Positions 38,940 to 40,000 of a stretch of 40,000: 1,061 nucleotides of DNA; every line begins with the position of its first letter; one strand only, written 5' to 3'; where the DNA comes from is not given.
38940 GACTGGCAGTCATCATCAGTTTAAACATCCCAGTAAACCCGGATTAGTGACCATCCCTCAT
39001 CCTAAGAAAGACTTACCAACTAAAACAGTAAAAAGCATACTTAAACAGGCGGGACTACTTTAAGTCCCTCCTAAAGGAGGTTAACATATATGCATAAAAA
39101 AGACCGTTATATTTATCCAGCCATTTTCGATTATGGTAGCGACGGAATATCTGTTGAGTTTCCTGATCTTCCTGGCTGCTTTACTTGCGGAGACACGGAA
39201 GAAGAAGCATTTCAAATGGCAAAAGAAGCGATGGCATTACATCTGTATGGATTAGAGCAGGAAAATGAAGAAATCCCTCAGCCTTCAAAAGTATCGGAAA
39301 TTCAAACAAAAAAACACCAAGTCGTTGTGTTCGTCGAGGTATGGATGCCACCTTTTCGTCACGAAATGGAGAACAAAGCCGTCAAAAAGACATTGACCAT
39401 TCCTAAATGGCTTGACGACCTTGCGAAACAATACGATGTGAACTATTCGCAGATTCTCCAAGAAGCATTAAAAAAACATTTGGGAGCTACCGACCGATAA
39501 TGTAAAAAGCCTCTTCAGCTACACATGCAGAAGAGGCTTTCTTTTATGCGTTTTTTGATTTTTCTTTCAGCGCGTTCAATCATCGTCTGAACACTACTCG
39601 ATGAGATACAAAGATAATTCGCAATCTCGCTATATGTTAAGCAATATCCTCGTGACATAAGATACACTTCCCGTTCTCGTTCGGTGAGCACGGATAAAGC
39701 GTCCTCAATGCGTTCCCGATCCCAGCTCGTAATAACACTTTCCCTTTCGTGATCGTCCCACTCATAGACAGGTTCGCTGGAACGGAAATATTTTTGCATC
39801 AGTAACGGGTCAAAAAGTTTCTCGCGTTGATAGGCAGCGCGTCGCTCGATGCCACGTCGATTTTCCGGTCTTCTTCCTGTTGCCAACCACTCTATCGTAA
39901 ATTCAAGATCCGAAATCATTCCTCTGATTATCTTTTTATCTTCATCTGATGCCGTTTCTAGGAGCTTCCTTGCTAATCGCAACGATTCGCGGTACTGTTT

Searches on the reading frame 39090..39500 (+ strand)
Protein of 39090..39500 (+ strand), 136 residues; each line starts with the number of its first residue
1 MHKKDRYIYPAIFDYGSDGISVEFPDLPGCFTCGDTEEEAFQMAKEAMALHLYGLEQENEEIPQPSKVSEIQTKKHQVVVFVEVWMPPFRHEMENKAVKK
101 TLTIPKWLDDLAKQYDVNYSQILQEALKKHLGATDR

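Call 76: search_protein_families(library=pfam, proteins=[window:39090-39500:+], max_evalue=0.001)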
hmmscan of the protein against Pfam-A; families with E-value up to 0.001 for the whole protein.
window:39090-39500:+ (136 aa): 1 family
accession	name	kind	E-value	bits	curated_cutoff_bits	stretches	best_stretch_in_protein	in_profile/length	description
PF15919.11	HicB_lk_antitox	-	3.8e-18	66.2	27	1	10-125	2-121/123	HicB_like antitoxin of bacterial toxin-antitoxin system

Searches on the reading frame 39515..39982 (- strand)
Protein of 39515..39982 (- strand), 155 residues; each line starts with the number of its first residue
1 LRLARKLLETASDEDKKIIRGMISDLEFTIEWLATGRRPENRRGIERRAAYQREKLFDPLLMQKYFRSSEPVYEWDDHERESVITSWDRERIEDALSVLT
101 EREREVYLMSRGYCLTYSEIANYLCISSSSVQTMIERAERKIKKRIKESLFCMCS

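Call 76: search_protein_families(library=pfam, proteins=[window:39515-39982:-], max_evalue=0.001)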
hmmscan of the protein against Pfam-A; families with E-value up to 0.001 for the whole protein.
window:39515-39982:- (155 aa): 2 families
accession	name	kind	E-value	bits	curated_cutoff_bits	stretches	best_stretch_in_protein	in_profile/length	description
PF08281.18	Sigma70_r4_2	-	6.9e-13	48.5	25.7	1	89-142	1-54/54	Sigma-70, region 4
PF04545.22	Sigma70_r4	-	5.7e-08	32.6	24.1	1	95-144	1-50/50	Sigma-70, region 4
